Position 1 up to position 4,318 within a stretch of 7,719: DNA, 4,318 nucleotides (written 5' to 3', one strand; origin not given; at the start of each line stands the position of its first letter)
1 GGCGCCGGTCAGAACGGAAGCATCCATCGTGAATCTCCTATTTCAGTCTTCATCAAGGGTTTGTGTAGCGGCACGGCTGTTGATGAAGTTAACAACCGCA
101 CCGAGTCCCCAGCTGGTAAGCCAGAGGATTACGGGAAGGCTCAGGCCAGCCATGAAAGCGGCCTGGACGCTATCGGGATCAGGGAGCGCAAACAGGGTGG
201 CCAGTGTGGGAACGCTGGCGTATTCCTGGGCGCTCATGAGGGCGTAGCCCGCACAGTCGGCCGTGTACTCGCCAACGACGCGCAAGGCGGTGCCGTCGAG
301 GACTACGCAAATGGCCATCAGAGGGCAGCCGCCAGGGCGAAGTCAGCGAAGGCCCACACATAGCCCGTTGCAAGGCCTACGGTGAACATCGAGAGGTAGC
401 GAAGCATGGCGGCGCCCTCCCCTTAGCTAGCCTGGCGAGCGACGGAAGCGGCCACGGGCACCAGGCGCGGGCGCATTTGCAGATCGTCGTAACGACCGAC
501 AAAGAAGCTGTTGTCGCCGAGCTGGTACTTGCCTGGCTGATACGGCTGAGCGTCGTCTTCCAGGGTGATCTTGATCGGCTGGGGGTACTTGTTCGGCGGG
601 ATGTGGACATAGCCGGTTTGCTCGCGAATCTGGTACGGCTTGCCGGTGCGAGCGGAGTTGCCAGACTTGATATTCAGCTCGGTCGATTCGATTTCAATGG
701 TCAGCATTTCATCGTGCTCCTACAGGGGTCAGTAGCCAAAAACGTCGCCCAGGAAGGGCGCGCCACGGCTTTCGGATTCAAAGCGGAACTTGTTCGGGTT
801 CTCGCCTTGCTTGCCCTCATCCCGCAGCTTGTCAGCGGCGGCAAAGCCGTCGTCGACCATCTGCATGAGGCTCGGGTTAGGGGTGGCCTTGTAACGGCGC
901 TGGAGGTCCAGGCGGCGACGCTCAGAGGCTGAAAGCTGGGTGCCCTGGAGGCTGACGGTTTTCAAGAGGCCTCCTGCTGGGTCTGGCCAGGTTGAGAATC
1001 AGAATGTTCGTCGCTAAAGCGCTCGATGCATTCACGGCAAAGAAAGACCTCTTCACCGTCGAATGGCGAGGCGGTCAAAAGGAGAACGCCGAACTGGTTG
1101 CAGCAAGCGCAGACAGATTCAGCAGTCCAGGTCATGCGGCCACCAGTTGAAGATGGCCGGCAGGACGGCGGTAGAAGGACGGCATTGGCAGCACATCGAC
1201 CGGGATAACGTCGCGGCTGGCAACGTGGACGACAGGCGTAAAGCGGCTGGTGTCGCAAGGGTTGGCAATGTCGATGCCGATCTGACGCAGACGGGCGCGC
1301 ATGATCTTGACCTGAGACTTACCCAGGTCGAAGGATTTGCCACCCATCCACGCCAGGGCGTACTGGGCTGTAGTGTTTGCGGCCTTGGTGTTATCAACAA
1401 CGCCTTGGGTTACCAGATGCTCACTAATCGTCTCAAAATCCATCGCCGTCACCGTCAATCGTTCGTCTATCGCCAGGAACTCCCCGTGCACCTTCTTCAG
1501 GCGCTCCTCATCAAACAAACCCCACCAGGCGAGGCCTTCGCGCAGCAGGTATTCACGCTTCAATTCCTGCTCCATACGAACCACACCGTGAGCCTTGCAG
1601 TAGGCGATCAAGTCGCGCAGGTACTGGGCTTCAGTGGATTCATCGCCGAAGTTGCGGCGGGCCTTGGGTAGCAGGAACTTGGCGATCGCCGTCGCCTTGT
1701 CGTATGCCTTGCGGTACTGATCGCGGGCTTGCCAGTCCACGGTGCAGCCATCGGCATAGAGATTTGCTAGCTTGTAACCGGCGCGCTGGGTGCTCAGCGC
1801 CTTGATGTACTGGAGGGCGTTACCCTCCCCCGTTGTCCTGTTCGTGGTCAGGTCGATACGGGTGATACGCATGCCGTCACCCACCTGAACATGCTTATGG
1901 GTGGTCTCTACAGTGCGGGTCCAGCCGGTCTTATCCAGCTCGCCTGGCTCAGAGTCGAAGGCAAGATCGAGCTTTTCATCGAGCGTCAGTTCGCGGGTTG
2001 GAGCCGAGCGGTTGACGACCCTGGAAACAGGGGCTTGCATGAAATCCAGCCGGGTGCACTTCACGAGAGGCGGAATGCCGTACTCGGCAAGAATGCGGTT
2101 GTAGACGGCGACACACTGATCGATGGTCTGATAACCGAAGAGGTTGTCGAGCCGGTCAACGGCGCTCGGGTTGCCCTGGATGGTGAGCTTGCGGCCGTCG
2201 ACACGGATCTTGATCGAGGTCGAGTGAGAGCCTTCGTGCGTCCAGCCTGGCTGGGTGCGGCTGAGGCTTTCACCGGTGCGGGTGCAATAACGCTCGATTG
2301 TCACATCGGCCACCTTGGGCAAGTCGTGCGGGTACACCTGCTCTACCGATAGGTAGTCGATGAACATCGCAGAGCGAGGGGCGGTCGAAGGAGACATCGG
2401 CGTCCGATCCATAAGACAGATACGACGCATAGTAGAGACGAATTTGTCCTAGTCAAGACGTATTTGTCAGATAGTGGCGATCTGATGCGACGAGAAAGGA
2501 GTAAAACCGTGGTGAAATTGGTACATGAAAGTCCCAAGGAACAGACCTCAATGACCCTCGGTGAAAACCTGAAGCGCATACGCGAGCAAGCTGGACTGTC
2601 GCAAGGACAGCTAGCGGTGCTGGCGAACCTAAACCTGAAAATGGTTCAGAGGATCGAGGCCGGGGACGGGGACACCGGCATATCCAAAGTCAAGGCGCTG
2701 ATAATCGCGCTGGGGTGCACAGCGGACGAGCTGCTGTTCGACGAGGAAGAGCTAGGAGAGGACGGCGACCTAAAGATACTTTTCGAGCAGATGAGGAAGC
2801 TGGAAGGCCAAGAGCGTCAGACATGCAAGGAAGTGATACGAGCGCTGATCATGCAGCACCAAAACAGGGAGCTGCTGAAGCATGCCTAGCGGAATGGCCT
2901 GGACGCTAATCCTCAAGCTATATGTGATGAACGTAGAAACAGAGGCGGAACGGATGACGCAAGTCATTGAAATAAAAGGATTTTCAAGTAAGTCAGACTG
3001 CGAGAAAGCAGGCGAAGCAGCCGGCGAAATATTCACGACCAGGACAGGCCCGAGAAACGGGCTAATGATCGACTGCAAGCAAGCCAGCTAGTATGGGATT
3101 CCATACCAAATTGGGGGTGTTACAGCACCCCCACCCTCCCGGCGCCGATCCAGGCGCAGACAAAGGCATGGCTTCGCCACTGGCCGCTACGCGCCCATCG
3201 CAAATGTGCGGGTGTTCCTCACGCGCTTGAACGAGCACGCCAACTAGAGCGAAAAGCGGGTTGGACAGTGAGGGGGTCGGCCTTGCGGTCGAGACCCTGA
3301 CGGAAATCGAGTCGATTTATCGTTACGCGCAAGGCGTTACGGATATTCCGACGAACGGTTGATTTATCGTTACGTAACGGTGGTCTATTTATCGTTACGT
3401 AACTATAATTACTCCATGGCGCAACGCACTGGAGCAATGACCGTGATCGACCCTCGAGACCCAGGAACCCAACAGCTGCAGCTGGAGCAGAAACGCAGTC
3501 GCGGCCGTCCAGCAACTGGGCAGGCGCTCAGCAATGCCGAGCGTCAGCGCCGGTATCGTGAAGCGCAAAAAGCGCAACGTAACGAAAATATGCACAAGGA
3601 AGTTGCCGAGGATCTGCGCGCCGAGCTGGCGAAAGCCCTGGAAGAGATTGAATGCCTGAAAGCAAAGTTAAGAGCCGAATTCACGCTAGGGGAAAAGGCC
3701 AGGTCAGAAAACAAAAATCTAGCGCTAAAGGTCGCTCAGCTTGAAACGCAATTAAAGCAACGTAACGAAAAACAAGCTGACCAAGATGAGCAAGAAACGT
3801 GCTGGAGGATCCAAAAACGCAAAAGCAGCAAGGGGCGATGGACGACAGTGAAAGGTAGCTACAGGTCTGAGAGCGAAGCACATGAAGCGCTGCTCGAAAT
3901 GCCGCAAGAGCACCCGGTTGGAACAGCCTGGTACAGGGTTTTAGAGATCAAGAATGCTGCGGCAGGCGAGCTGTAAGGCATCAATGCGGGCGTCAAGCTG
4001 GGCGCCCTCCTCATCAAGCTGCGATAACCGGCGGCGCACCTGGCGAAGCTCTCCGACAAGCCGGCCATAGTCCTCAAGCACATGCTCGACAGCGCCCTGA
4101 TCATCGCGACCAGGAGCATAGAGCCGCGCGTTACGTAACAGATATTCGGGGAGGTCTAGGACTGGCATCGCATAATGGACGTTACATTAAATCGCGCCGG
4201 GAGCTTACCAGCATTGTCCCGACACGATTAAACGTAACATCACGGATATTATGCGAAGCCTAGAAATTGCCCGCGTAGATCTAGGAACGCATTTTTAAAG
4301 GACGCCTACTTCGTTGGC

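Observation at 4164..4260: Two inverted dif-like sites that can fold into a CTXphi-style forked-hairpin attP in an integrase-less phage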

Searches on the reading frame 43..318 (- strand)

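Call 9: search_protein_families(library=pfam, proteins=[window:43-318:-], max_evalue=0.01)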
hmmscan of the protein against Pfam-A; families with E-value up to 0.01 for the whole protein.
window:43-318:- (91 aa): 0 families

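Call 10: search_protein_families(library=phrogs, proteins=[window:43-318:-], max_evalue=0.01)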
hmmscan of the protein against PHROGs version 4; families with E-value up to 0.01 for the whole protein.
window:43-318:- (91 aa): 2 families
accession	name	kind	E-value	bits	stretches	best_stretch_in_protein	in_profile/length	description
phrog_969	-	unknown function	3.5e-10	41.1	1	1-82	1-79/79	-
phrog_2924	-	unknown function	1.3e-05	26.5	1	1-80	1-78/80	-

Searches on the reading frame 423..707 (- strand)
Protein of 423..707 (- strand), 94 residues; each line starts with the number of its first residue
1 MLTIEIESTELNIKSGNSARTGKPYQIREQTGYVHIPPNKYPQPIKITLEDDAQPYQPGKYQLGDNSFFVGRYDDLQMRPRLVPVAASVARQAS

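Call 9: search_protein_families(library=pfam, proteins=[window:423-707:-], max_evalue=0.01)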
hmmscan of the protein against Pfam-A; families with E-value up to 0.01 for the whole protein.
window:423-707:- (94 aa): 2 families
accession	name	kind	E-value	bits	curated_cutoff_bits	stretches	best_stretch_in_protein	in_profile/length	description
PF02303.23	Phage_DNA_bind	-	4.2e-19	69.1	25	1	3-82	2-82/82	Helix-destabilising protein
PF17878.8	ssDBP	-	0.0041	17.5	27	1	5-63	4-58/81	Phage single-stranded DNA-binding protein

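Call 10: search_protein_families(library=phrogs, proteins=[window:423-707:-], max_evalue=0.01)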
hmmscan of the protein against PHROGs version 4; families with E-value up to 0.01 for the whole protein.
window:423-707:- (94 aa): 2 families
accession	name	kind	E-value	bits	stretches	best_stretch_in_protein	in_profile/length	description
phrog_1199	-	DNA, RNA and nucleotide metabolism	3.2e-22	79.4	1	1-92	1-95/98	single strand DNA binding protein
phrog_2866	-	DNA, RNA and nucleotide metabolism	2.6e-05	25.3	1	3-87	12-95/122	single strand DNA binding protein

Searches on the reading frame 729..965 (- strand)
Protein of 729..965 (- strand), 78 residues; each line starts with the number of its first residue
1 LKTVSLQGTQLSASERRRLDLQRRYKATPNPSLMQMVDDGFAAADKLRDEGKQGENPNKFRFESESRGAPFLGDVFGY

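Call 9: search_protein_families(library=pfam, proteins=[window:729-965:-], max_evalue=0.01)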
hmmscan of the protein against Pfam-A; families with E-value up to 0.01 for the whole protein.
window:729-965:- (78 aa): 0 families

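Call 10: search_protein_families(library=phrogs, proteins=[window:729-965:-], max_evalue=0.01)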
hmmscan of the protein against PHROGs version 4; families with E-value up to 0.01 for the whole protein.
window:729-965:- (78 aa): 1 family
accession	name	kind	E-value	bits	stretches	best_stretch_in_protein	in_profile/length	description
phrog_7248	-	unknown function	1.3e-15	58.6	1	1-78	1-77/78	-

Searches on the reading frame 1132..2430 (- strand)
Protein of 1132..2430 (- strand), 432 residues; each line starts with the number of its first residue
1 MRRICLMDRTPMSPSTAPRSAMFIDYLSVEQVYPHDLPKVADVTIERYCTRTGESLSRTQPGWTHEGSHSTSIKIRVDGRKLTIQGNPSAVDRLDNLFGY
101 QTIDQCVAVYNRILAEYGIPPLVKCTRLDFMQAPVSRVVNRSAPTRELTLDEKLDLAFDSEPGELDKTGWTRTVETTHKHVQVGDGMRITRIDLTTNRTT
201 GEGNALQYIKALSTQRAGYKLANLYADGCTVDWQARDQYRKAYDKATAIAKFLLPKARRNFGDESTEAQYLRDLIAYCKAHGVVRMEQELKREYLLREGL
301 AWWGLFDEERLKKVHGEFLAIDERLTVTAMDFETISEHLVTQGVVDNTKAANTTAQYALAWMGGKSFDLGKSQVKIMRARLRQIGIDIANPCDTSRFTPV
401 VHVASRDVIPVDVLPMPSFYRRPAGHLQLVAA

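Call 9: search_protein_families(library=pfam, proteins=[window:1132-2430:-], max_evalue=0.01)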
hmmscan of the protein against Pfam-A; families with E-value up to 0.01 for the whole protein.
window:1132-2430:- (432 aa): 2 families
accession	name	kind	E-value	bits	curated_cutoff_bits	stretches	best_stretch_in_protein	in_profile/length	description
PF05155.20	G2P_X_C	-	5.3e-19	69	25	1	339-423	1-85/88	Replication-associated protein G2P C-terminal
PF05144.20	Phage_CRI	-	9.3e-07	29.2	21.7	1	52-138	28-119/232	Replication-associated protein G2P N-terminal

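Call 10: search_protein_families(library=phrogs, proteins=[window:1132-2430:-], max_evalue=0.01)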
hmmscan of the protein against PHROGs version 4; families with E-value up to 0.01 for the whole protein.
window:1132-2430:- (432 aa): 3 families
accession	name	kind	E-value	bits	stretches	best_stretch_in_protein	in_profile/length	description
phrog_702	-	DNA, RNA and nucleotide metabolism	2.3e-86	291.3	1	22-428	1-371/382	replication protein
phrog_24563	-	unknown function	4e-14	53.7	1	23-132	4-119/134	-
phrog_17464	-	DNA, RNA and nucleotide metabolism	1.6e-08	35.6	1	335-420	2-85/100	replication protein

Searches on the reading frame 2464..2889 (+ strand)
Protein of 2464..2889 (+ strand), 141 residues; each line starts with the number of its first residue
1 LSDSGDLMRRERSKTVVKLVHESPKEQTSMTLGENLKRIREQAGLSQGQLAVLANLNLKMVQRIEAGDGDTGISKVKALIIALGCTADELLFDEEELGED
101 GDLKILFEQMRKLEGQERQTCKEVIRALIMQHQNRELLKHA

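Call 9: search_protein_families(library=pfam, proteins=[window:2464-2889:+], max_evalue=0.01)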
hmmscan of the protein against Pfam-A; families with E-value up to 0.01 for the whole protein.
window:2464-2889:+ (141 aa): 4 families
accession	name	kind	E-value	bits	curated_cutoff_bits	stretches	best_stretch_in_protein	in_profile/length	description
PF01381.28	HTH_3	-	1.5e-09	38.2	23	1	36-90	1-55/55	Helix-turn-helix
PF13560.12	HTH_31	-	1.3e-08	35.4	27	1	32-90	2-61/64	Helix-turn-helix domain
PF13413.12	HTH_25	-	0.00063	20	24.6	1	36-69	2-35/62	Helix-turn-helix domain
PF12844.13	HTH_19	-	0.0094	16.3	30.2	0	33-91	1-59/64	Helix-turn-helix domain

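Call 10: search_protein_families(library=phrogs, proteins=[window:2464-2889:+], max_evalue=0.01)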
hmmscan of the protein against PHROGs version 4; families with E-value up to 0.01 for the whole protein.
window:2464-2889:+ (141 aa): 17 families
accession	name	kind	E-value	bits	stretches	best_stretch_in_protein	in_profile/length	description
phrog_8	-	transcription regulation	1.7e-11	45.2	1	25-116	70-150/346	transcriptional regulator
phrog_3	-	transcription regulation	1.4e-10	42.5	1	25-100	82-155/430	transcriptional repressor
phrog_5823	-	transcription regulation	5.3e-10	40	1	28-101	3-77/404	transcriptional regulator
phrog_4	-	transcription regulation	1.2e-09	38.7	1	6-98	108-199/400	transcriptional repressor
phrog_1373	-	transcription regulation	8.1e-08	33.4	1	20-97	52-129/166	transcriptional regulator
phrog_4836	-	transcription regulation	7.4e-07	29.9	1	16-98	58-142/194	CII-like regulator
phrog_955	-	DNA, RNA and nucleotide metabolism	1.6e-06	28.9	1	18-112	12-107/142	HTH DNA binding protein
phrog_2328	-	transcription regulation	3.5e-06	27.8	1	21-95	5-79/128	transcriptional repressor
phrog_2439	-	transcription regulation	2.6e-05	24.3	1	30-139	6-109/367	transcriptional regulator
phrog_2104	-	unknown function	5.8e-05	24.2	1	14-68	23-76/103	-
phrog_4583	-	transcription regulation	6.1e-05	24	1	25-96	4-75/81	transcriptional repressor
phrog_4739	-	unknown function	0.00025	21.7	1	25-96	61-132/167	-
phrog_147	-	transcription regulation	0.00036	21.8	1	29-80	2-54/100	transcriptional regulator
phrog_11553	-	unknown function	0.00095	19.5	1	16-86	21-89/278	-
phrog_7950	-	transcription regulation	0.0012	19.9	1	30-67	6-43/68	transcriptional repressor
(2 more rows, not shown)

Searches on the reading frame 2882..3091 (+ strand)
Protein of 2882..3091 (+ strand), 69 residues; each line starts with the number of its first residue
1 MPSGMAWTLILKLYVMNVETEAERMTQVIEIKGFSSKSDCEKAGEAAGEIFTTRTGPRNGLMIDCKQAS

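Call 73: search_protein_families(library=pfam, proteins=[window:2882-3091:+], max_evalue=0.01)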
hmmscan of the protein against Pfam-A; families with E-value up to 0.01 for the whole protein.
window:2882-3091:+ (69 aa): 0 families

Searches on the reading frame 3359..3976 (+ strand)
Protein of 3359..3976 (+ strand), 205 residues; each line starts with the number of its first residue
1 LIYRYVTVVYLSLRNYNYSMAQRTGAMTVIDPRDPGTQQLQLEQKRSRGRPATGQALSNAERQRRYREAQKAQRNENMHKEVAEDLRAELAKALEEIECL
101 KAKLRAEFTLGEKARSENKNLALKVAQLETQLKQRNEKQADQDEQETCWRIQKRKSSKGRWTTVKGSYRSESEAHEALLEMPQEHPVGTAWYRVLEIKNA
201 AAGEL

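Call 9: search_protein_families(library=pfam, proteins=[window:3359-3976:+], max_evalue=0.01)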
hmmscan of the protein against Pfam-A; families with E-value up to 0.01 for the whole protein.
window:3359-3976:+ (205 aa): 0 families

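Call 10: search_protein_families(library=phrogs, proteins=[window:3359-3976:+], max_evalue=0.01)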
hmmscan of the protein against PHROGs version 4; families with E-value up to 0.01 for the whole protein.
window:3359-3976:+ (205 aa): 4 families
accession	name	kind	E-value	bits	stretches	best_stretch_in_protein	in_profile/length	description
phrog_10506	-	unknown function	8.5e-19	69.3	1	30-178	2-154/205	-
phrog_6334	-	unknown function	1.7e-08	35.9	1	31-84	3-56/93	-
phrog_9651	-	unknown function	0.00071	20.4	1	42-121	15-90/237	-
phrog_23279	-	unknown function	0.0019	19.1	1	41-74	14-47/164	-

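Call 73: search_protein_families(library=pfam, proteins=[window:3359-3976:+], max_evalue=0.01)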
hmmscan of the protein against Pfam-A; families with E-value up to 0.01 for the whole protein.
window:3359-3976:+ (205 aa): 0 families

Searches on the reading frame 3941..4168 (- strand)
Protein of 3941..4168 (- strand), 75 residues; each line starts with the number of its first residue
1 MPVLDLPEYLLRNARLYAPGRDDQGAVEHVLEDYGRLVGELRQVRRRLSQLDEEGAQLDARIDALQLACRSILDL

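Call 9: search_protein_families(library=pfam, proteins=[window:3941-4168:-], max_evalue=0.01)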
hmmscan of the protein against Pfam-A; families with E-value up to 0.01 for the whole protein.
window:3941-4168:- (75 aa): 0 families

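Call 10: search_protein_families(library=phrogs, proteins=[window:3941-4168:-], max_evalue=0.01)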
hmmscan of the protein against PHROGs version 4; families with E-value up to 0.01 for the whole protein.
window:3941-4168:- (75 aa): 1 family
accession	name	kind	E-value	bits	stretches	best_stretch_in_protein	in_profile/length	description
phrog_13909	-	unknown function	7.5e-29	100.6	1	4-75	10-81/81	-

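Call 12: search_dna_similar(query=window:3941-4168:-, collection=phages, mode=protein, max_rows=30)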
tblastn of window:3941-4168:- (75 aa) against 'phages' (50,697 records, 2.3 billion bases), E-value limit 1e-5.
Records with a match: 2; places in all: 2; records where one place covers at least 80% of the query: 2.
Best place of each record, by identity: <60% 2.
By first word of the organism name: Phage 2.
By host as written in the record: - 2.
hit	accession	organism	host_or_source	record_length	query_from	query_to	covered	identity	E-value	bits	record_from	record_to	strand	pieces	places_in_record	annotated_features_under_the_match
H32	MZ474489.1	Phage blackswan219-1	cloacal swab from black swan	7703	3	75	97%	56.2%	2e-17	80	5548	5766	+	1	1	hypothetical protein (x2)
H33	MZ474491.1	Phage silverpheasant213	cloacal swab from silver pheasant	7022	4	74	95%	53.5%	4e-16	76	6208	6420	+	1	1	hypothetical protein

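Call 14: get_annotated_region(hit=H32, flank=8000)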
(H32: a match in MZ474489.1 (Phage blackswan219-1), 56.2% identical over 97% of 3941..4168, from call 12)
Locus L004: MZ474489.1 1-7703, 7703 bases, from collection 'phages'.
description: Phage blackswan219-1, complete genome.
organism: Phage blackswan219-1 (NCBI taxid 2863001)
taxonomy: Viruses; Monodnaviria; Loebvirae; Hofneiviricota; Faserviricetes; Tubulavirales; Inoviridae
host: -; source: cloacal swab from black swan; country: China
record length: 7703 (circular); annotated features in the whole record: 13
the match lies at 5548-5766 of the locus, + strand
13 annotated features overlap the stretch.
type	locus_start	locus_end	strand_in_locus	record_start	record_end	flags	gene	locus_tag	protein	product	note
CDS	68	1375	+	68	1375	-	-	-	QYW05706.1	replication protein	-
CDS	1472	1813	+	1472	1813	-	-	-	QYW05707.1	hypothetical protein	G5P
CDS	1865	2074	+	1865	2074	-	-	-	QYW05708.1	hypothetical protein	-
CDS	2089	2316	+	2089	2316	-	-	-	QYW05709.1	hypothetical protein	-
CDS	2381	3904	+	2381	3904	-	-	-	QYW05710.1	hypothetical protein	-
CDS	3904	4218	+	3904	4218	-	-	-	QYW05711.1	hypothetical protein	-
CDS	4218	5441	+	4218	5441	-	-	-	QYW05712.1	zonular occludens toxin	-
CDS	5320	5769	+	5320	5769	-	-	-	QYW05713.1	hypothetical protein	-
CDS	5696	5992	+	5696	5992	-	-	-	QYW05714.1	hypothetical protein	-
CDS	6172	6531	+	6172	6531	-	-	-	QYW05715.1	hypothetical protein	-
CDS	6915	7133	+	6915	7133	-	-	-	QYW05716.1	hypothetical protein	-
CDS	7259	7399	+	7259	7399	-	-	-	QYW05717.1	hypothetical protein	-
CDS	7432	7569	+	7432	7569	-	-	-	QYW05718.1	hypothetical protein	-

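Call 15: get_annotated_region(hit=H33, flank=8000)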
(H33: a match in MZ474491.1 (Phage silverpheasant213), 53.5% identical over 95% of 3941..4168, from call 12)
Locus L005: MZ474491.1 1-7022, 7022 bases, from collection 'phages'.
description: Phage silverpheasant213, complete genome.
organism: Phage silverpheasant213 (NCBI taxid 2863003)
taxonomy: Viruses; Monodnaviria; Loebvirae; Hofneiviricota; Faserviricetes; Tubulavirales; Inoviridae
host: -; source: cloacal swab from silver pheasant; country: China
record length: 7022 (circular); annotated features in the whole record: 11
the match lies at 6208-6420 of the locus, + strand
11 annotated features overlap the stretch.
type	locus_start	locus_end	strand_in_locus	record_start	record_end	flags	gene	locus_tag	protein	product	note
CDS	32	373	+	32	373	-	-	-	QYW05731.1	hypothetical protein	-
CDS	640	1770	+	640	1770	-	-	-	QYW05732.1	replication protein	-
CDS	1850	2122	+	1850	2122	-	-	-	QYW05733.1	hypothetical protein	-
CDS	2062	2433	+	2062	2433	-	-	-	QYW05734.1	hypothetical protein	-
CDS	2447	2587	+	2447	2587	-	-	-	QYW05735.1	hypothetical protein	-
CDS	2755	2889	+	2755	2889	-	-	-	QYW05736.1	putative major coat protein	-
CDS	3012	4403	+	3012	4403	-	-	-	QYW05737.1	hypothetical protein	-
CDS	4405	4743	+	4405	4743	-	-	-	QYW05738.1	putative minor coat protein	-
CDS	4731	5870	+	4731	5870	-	-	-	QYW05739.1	zonular occludens toxin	-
CDS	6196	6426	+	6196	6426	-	-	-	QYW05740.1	hypothetical protein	-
CDS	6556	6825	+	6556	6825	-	-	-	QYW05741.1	hypothetical protein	-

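Call 21: find_encoding_contigs(protein=window:3941-4168:-, flank=10000, max_places=10)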
Protein window:3941-4168:- (75 aa): 3 contigs read that carry it; 1 place shown.
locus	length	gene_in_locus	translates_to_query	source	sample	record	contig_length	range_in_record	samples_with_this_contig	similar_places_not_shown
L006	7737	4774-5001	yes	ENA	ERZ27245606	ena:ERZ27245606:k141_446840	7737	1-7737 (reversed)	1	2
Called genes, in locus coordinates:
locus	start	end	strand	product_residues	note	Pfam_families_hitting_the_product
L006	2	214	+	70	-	?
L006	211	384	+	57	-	-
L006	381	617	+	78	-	-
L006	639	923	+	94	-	PF02303:Phage_DNA_bind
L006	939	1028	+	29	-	-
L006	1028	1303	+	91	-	-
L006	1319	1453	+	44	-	PF25631:Inovirus_capsid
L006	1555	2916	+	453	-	-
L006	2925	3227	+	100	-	-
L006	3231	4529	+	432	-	PF05707:Zot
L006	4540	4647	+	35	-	-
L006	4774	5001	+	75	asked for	-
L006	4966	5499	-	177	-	-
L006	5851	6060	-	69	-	-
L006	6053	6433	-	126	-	PF13560:HTH_31, PF01381:HTH_3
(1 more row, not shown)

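Call 75: search_solved_structures(query=window:3941-4168:-, max_evalue=1)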
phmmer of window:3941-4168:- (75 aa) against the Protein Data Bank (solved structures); distinct sequences matched with E-value up to 1: 5.
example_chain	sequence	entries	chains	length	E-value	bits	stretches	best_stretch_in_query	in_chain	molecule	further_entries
9tls_A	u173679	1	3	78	0.13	16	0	36-64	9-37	Sc-apCC-2-KLHL20-3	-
9tlv_A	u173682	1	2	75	0.21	15.3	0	34-60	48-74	Sc-apCC-2-MCL-1-3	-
9tlr_A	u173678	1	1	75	0.49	14.2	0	36-66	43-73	Sc-apCC-2-BCL-xL-11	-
8iah_M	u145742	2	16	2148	0.6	13.9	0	29-69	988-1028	Spectrin beta chain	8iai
7mwr_B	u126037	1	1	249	0.99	13.2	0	25-62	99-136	LHD101B4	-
